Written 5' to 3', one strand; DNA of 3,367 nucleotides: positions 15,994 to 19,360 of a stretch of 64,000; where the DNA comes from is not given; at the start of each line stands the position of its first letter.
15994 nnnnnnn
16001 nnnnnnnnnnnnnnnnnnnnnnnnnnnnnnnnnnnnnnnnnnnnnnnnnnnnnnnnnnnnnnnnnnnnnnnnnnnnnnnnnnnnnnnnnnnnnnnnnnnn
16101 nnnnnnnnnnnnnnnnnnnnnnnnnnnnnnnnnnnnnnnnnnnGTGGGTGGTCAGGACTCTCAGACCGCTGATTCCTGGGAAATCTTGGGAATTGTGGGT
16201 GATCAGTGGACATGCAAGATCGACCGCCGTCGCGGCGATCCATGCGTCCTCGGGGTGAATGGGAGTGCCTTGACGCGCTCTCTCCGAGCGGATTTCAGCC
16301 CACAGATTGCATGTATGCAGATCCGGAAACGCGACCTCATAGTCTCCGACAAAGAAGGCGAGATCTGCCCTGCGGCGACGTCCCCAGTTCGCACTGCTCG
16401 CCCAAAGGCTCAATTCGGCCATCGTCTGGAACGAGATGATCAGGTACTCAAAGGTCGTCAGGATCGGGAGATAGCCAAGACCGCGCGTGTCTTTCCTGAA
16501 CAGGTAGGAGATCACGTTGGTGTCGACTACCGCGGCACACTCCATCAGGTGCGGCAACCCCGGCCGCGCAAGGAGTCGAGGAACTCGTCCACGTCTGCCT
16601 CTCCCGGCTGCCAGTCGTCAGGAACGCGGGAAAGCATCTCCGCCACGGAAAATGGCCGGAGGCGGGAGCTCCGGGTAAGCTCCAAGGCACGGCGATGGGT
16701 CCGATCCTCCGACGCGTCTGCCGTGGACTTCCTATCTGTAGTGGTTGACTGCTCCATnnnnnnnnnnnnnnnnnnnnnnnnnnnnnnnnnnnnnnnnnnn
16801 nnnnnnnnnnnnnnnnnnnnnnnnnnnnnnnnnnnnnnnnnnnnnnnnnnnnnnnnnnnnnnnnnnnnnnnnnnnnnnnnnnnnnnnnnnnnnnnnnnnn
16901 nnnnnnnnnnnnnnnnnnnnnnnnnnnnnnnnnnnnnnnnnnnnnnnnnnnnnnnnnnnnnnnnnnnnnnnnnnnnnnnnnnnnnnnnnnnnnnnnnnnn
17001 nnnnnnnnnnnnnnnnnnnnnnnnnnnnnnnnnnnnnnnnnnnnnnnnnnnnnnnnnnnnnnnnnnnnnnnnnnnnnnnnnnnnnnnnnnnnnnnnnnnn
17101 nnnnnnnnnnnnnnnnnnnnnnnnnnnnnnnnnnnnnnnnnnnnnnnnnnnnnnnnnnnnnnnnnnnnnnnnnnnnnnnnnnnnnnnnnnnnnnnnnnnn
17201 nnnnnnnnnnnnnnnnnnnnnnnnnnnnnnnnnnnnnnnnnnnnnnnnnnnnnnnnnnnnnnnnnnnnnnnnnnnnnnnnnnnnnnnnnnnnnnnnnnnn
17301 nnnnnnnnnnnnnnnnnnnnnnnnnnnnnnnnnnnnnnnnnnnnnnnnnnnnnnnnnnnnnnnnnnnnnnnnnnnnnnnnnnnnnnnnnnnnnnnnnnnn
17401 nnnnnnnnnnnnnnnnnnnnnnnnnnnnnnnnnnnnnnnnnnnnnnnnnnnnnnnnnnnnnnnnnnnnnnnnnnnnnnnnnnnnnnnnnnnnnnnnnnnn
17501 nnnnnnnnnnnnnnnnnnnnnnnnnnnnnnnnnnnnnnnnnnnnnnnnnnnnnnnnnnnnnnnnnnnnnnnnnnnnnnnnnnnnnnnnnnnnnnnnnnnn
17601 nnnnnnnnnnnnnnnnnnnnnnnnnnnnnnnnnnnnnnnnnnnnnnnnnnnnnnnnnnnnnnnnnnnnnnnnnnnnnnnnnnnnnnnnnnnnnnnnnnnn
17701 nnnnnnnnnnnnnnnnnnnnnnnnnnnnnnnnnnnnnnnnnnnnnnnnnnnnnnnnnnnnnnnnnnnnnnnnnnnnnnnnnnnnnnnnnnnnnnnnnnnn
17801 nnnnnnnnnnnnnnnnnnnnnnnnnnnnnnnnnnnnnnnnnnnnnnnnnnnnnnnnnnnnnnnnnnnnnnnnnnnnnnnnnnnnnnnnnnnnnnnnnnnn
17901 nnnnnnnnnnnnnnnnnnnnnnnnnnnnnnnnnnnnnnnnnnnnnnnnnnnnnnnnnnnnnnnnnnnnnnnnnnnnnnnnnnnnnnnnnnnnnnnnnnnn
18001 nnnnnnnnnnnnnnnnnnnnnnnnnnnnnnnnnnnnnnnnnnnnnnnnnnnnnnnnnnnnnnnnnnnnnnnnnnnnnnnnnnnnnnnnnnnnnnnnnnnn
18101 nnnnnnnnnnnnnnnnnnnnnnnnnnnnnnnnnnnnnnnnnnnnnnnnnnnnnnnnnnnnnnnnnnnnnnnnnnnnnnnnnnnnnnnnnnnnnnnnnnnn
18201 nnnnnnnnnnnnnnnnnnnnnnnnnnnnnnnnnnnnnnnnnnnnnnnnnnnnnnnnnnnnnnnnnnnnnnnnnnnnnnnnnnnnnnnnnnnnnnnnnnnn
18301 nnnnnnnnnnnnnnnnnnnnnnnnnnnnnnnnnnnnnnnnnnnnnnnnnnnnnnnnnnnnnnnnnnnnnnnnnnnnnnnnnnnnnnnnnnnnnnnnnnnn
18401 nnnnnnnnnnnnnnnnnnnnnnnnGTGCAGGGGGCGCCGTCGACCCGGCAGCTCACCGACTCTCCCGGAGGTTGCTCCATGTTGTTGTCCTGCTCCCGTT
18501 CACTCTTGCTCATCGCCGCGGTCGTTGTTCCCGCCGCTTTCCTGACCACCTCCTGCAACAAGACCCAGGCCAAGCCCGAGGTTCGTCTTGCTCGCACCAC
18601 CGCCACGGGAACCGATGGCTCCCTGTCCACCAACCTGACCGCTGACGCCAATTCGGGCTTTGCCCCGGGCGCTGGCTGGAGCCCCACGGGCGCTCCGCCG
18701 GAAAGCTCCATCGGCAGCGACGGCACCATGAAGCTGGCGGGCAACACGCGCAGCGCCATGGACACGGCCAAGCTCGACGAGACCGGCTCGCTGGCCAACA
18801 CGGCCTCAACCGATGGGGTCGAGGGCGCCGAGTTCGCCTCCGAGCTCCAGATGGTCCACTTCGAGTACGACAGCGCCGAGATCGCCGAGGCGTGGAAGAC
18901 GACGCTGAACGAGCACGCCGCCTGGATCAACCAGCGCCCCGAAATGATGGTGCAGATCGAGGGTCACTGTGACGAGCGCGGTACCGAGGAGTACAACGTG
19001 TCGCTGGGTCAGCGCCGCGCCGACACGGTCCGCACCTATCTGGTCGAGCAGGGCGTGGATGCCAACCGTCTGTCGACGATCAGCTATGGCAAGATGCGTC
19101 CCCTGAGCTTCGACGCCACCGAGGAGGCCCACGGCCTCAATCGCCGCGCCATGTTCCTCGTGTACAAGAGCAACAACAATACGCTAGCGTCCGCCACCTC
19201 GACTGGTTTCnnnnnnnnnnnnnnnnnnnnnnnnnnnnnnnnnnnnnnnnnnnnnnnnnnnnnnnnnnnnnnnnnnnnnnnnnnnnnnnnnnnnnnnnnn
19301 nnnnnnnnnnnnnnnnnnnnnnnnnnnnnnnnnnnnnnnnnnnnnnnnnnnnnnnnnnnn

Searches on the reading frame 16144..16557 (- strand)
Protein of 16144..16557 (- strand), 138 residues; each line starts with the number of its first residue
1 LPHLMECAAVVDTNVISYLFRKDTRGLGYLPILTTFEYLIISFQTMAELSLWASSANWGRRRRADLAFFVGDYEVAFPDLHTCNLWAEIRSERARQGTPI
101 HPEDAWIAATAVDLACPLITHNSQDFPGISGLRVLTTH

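Call 57: search_protein_families(library=pfam, proteins=[window:16144-16557:-], max_evalue=0.01)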
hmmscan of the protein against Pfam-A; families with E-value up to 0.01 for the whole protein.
window:16144-16557:- (138 aa): 1 family
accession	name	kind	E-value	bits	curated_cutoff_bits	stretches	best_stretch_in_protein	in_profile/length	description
PF01850.27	PIN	-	3.1e-10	41.1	23.6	1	10-124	2-113/120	PIN domain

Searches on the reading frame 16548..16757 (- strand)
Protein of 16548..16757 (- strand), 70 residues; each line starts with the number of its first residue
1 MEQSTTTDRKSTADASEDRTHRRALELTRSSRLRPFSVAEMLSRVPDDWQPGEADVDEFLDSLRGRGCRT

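Call 57: search_protein_families(library=pfam, proteins=[window:16548-16757:-], max_evalue=0.01)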
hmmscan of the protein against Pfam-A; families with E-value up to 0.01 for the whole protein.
window:16548-16757:- (70 aa): 0 families

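Call 106: search_protein_families(library=padloc, proteins=[window:16548-16757:-], max_evalue=0.01)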
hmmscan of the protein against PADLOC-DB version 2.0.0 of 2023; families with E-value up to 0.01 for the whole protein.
window:16548-16757:- (70 aa): 0 families

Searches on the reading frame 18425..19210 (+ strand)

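Call 57: search_protein_families(library=pfam, proteins=[window:18425-19210:+], max_evalue=0.01)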
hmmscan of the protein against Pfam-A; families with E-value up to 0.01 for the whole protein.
window:18425-19210:+ (262 aa): 2 families
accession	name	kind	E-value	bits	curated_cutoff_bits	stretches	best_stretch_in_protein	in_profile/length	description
PF00691.25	OmpA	-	3.9e-22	78.9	27.2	1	146-239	2-97/98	OmpA family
PF05359.17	DUF748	-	5.4e-07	28.5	50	1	139-185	876-922/1037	Domain of Unknown Function (DUF748)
